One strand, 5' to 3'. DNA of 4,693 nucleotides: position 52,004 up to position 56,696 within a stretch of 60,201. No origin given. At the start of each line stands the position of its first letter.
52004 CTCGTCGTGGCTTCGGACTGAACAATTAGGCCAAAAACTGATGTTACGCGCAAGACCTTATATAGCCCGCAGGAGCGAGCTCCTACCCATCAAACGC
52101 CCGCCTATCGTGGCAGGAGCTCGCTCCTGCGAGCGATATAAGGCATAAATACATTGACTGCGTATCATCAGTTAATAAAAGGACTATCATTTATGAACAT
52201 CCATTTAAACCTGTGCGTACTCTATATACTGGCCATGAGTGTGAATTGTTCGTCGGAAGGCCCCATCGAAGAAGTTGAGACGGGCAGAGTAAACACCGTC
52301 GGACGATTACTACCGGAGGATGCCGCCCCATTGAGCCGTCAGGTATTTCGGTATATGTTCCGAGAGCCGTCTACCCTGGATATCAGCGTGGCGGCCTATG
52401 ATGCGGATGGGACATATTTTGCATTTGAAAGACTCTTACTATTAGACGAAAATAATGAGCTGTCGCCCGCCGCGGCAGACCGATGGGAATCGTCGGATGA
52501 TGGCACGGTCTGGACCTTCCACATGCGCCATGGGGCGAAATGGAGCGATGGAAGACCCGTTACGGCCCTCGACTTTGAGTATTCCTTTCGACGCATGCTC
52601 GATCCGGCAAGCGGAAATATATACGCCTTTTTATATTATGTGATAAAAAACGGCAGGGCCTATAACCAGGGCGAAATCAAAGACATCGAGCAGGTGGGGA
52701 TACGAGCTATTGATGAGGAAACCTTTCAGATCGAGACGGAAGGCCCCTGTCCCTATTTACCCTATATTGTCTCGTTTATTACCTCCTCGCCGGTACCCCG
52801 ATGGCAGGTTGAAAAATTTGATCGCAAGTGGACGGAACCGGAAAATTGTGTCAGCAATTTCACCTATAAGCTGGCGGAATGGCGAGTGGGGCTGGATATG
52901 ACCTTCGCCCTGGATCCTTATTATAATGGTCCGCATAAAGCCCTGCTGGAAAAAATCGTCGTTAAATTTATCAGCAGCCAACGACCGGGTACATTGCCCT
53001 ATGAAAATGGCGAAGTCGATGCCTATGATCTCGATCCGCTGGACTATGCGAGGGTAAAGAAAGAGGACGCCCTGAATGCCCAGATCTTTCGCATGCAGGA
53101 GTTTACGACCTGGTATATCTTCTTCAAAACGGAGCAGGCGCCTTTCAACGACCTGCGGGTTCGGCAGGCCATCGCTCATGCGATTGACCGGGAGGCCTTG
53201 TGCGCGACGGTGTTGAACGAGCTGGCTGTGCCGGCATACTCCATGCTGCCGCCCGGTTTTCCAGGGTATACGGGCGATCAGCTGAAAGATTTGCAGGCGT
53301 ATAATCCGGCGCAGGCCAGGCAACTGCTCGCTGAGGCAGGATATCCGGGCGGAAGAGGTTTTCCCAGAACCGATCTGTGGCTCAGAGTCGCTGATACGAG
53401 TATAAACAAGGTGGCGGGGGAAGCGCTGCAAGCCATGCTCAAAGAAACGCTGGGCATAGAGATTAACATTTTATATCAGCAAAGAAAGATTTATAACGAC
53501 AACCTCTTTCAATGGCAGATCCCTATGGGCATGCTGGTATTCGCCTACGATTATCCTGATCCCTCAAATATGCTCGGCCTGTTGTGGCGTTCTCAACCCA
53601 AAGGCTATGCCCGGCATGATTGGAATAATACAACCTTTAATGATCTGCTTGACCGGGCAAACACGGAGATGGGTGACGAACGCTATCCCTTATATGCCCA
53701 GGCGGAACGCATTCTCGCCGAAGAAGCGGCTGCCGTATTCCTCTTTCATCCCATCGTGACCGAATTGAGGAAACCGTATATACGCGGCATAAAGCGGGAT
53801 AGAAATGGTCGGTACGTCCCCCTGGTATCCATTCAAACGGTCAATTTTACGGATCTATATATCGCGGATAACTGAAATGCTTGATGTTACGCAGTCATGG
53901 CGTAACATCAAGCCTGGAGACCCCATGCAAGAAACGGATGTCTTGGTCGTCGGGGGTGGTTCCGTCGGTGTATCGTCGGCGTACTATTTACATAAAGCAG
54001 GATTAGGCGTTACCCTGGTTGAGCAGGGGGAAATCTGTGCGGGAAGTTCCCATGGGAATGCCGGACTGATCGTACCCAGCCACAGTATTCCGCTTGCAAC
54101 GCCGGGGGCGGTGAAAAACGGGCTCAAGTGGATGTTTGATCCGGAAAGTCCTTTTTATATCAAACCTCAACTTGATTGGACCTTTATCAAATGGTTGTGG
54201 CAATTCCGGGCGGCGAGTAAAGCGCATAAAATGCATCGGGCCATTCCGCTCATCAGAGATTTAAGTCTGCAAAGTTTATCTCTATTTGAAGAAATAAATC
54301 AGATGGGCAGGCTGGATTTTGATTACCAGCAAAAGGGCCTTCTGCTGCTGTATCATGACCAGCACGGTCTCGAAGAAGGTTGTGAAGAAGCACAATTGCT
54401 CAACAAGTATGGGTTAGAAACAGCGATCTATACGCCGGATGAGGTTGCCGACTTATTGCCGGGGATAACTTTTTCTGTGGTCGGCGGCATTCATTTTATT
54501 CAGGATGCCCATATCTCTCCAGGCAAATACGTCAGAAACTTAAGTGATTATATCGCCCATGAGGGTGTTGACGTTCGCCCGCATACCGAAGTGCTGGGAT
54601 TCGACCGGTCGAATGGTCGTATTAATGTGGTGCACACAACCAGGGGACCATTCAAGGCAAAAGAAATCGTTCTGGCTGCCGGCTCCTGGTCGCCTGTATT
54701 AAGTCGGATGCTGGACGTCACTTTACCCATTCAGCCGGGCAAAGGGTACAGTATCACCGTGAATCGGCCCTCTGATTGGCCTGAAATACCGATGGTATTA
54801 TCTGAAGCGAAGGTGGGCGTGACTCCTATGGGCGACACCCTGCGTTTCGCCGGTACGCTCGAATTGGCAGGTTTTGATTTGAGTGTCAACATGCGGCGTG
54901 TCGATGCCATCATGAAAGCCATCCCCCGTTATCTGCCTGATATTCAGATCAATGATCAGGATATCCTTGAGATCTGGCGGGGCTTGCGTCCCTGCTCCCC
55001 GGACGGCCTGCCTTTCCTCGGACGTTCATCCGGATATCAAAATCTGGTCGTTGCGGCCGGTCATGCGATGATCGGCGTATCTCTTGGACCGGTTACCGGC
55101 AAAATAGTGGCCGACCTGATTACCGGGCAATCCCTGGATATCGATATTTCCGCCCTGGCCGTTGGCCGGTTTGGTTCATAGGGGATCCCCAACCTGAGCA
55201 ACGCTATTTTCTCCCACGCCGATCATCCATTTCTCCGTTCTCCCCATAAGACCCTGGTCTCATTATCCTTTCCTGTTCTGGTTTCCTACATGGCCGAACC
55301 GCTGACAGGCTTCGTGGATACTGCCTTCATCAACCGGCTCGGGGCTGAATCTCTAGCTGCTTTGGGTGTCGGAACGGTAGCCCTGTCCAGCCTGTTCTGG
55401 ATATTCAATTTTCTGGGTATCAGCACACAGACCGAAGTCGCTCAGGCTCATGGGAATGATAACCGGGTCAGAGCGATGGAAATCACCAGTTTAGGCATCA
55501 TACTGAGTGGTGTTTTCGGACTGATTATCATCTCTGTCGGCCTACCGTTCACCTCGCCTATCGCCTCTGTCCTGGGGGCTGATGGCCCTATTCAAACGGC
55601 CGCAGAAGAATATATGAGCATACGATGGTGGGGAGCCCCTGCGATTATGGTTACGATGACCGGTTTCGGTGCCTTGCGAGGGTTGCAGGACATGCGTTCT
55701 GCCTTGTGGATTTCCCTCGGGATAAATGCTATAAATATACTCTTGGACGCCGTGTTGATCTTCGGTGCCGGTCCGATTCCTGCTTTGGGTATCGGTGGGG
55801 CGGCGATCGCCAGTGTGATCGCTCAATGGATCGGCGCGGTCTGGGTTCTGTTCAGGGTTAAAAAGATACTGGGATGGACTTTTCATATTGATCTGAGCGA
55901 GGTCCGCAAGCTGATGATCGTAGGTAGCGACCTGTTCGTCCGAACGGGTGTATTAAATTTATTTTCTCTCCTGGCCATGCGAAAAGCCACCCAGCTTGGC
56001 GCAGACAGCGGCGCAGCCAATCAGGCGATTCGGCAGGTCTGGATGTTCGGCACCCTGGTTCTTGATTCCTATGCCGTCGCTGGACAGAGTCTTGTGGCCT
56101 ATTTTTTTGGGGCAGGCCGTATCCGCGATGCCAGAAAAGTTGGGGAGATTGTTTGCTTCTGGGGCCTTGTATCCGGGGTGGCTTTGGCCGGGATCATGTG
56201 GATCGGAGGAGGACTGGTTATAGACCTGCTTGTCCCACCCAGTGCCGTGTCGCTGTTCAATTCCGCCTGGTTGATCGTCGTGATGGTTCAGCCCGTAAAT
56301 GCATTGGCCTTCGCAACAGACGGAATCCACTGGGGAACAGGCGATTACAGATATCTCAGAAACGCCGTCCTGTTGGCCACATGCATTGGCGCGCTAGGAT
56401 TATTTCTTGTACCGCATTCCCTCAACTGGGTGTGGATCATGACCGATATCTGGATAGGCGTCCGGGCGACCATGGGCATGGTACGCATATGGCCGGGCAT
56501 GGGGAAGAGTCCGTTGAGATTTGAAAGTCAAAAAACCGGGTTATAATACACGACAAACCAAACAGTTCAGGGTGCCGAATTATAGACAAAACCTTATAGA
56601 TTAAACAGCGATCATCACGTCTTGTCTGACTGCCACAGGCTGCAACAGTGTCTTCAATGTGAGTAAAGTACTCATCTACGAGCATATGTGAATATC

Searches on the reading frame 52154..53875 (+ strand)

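Call 31: search_protein_families(library=pfam, proteins=[window:52154-53875:+], max_evalue=0.00001)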
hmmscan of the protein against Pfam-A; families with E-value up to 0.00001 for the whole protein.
window:52154-53875:+ (573 aa): 1 family
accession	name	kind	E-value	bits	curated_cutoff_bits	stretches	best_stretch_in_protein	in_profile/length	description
PF00496.27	SBP_bac_5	-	2.9e-84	283.7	32.4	1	102-483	1-366/368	Bacterial extracellular solute-binding proteins, family 5 Middle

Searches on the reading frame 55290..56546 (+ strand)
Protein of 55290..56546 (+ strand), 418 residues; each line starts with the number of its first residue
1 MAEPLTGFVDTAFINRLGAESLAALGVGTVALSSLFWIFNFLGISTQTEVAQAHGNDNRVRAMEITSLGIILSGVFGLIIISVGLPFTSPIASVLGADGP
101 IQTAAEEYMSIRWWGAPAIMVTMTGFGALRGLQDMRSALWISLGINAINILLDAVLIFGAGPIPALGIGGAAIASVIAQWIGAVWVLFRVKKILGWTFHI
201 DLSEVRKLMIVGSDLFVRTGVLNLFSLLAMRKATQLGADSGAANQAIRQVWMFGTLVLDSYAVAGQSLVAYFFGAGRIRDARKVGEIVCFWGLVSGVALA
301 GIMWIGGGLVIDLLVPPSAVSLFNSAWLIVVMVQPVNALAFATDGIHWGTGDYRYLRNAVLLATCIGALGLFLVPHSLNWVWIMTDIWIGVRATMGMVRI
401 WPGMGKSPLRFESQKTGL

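Call 31: search_protein_families(library=pfam, proteins=[window:55290-56546:+], max_evalue=0.00001)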
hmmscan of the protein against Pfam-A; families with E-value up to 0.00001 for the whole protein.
window:55290-56546:+ (418 aa): 1 family
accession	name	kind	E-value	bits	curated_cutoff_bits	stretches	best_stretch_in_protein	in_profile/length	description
PF01554.23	MatE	-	8.6e-35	120.2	24.9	2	3-154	9-160/161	MatE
